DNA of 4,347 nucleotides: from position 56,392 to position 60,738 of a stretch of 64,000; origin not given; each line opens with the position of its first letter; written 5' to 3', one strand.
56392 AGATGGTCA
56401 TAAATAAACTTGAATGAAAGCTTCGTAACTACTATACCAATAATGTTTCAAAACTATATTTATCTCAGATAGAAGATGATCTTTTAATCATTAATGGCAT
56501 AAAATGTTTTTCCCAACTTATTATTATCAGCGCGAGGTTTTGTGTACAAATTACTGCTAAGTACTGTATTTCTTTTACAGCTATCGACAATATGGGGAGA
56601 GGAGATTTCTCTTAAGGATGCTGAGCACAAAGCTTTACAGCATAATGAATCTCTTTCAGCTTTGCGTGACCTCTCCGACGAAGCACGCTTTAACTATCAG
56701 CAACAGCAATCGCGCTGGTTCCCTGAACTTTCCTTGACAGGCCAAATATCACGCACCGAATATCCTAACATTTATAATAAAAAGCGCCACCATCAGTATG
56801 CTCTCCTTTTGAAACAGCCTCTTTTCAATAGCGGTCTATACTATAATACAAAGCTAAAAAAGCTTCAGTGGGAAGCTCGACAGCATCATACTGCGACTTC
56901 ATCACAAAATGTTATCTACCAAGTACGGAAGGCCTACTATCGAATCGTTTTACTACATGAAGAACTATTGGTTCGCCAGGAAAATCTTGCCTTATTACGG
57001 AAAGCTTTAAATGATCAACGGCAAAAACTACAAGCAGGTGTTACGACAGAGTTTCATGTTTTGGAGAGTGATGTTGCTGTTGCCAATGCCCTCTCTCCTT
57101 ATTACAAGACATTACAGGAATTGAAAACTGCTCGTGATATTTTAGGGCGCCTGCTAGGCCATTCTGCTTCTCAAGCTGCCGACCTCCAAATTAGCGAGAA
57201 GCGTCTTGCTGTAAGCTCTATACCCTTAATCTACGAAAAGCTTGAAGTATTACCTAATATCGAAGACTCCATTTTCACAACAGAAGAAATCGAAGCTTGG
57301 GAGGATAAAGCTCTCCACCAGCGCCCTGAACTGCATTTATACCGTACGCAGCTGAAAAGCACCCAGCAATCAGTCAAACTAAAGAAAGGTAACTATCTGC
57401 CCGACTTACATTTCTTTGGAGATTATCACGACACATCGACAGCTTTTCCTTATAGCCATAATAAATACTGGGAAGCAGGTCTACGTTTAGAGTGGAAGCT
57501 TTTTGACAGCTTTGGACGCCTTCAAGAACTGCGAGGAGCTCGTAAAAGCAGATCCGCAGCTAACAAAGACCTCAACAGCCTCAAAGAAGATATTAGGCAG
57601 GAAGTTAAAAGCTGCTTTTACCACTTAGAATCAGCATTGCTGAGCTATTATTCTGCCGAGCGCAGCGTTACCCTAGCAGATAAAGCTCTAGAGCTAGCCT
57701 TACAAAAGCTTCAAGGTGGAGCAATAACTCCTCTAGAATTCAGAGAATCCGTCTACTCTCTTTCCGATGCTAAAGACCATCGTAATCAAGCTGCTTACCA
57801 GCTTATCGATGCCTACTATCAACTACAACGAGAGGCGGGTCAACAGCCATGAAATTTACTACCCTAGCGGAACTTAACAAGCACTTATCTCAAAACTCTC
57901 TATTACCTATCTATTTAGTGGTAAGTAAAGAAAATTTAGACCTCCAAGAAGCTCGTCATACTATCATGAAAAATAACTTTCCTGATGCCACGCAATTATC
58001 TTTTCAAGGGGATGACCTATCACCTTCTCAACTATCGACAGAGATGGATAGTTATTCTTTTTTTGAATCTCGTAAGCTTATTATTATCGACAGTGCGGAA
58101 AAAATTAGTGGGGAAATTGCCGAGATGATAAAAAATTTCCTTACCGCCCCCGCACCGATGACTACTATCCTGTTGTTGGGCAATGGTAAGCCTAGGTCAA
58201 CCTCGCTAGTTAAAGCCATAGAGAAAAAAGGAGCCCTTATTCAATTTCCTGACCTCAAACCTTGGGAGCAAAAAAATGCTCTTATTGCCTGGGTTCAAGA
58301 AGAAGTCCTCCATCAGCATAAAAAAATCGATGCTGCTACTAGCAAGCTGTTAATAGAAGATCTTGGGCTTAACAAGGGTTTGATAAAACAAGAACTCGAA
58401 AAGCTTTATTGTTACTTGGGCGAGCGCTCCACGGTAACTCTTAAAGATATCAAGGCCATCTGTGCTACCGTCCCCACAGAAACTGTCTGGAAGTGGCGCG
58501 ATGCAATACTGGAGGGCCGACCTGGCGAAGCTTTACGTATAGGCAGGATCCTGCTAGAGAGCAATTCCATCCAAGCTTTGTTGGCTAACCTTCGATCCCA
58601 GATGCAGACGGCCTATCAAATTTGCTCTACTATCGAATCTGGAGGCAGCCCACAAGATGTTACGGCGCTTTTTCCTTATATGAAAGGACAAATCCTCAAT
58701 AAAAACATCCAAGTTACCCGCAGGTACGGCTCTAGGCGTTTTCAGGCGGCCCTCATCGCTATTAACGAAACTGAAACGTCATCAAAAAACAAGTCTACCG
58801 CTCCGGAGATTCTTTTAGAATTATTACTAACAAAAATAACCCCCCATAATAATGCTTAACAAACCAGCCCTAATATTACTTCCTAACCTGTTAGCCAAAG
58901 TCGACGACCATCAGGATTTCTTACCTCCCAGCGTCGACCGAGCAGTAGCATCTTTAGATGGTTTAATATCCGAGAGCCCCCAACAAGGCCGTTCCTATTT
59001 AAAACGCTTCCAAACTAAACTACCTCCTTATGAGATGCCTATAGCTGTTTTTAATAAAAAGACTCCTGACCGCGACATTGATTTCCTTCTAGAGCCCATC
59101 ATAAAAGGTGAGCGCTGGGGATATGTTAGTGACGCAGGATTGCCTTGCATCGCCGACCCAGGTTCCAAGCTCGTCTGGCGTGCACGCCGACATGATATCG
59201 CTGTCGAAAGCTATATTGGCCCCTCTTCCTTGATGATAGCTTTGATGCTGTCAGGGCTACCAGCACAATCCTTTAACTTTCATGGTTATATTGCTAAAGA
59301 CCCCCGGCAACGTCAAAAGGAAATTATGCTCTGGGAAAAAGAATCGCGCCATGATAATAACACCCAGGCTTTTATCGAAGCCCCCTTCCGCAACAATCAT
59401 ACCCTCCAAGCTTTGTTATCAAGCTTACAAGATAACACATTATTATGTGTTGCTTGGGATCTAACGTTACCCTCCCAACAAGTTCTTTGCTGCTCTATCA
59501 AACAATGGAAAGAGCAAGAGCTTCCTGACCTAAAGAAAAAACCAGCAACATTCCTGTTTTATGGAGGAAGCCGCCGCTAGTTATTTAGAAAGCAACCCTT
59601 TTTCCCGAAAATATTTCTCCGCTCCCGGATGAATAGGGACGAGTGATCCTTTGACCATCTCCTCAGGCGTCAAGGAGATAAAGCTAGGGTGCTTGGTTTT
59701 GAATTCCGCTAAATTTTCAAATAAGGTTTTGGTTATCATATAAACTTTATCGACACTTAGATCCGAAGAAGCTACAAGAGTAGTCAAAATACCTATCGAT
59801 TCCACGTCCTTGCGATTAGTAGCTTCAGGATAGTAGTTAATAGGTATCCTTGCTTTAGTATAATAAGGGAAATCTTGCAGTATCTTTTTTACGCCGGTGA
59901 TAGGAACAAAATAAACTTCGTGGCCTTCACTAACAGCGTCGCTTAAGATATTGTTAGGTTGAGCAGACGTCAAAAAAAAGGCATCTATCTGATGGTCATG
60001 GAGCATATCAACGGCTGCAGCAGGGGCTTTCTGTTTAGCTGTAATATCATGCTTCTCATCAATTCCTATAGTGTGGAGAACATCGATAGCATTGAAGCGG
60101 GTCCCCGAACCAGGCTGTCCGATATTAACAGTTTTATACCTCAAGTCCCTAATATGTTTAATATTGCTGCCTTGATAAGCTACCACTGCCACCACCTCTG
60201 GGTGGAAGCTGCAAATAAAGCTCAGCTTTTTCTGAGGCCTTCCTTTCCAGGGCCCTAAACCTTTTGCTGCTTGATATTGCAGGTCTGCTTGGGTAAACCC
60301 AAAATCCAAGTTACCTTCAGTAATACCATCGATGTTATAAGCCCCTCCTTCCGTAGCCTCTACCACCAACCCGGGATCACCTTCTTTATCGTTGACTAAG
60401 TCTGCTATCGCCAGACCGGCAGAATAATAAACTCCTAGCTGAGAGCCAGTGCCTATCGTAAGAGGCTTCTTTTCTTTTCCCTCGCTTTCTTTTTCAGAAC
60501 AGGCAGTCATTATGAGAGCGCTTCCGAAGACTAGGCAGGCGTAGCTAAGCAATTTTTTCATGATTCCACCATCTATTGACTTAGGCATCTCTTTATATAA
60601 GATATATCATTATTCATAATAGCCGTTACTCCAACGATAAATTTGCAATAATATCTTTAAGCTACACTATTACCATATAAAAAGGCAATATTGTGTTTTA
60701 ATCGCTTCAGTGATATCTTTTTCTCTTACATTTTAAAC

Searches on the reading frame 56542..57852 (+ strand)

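Call 52: search_protein_families(library=ncbifam, proteins=[window:56542-57852:+], max_evalue=0.00001)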
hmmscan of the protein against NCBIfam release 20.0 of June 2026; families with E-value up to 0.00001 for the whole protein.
window:56542-57852:+ (436 aa): 3 families
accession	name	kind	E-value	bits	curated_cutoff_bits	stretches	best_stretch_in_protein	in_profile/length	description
TIGR01844.1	type_I_sec_TolC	subfamily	1.8e-30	106.3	225.15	1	23-434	4-399/414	TolC family outer membrane protein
TIGR01845.1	outer_NodT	subfamily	1.5e-13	50.4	210.05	1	24-214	59-257/460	efflux transporter outer membrane subunit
NF007002.0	PRK09465.1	equivalog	1.3e-10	40.4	495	1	31-433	33-424/460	outer membrane channel protein TolC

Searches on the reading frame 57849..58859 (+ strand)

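Call 52: search_protein_families(library=ncbifam, proteins=[window:57849-58859:+], max_evalue=0.00001)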
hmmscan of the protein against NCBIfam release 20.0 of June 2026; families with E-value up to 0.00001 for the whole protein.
window:57849-58859:+ (336 aa): 7 families
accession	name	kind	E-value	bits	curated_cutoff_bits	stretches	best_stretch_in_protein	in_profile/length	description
TIGR01128.2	holA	equivalog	1.7e-50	172.2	80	1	21-330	1-316/316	DNA polymerase III subunit delta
NF004570.0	PRK05907.1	equivalog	9e-19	67.8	480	1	50-255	50-257/316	hypothetical protein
NF004165.0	PRK05629.1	equivalog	2.2e-11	43.5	301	1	17-330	5-314/319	DNA polymerase III subunit delta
NF005918.0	PRK07914.1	equivalog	1e-09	38.3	420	1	20-173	7-162/321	hypothetical protein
NF006302.0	PRK08487.1-5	equivalog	1.2e-09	38.3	296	1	8-330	5-319/323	DNA polymerase III subunit delta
NF005134.0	PRK06585.1-1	equivalog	2.6e-06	26.6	478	1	46-206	45-199/326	DNA polymerase III subunit delta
NF005972.1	PRK08058.1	equivalog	8e-06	25.3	340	0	39-161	71-190/328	DNA polymerase III subunit delta'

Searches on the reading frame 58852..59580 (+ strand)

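Call 52: search_protein_families(library=ncbifam, proteins=[window:58852-59580:+], max_evalue=0.00001)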
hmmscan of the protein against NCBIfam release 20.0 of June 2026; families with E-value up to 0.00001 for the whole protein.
window:58852-59580:+ (242 aa): 2 families
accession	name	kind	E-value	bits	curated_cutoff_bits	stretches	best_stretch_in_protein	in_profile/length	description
TIGR00096.1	TIGR00096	equivalog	4.6e-22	78.7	167.9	1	39-220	30-204/275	16S rRNA (cytidine(1402)-2'-O)-methyltransferase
NF011570.0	PRK14994.1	equivalog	2.3e-13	50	502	1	75-206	73-200/287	16S rRNA (cytidine(1402)-2'-O)-methyltransferase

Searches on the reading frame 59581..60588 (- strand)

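Call 52: search_protein_families(library=ncbifam, proteins=[window:59581-60588:-], max_evalue=0.00001)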
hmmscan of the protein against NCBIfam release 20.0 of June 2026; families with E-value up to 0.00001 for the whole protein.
window:59581-60588:- (335 aa): 2 families
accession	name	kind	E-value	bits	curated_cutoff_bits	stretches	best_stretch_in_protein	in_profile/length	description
TIGR02122.1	TRAP_TAXI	subfamily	1.7e-76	257.1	84.35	1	10-331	1-320/320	TAXI family TRAP transporter solute-binding subunit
TIGR01728.1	SsuA_fam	subfamily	6.3e-07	28.9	163.5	1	81-205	39-155/290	aliphatic sulfonate ABC transporter substrate-binding protein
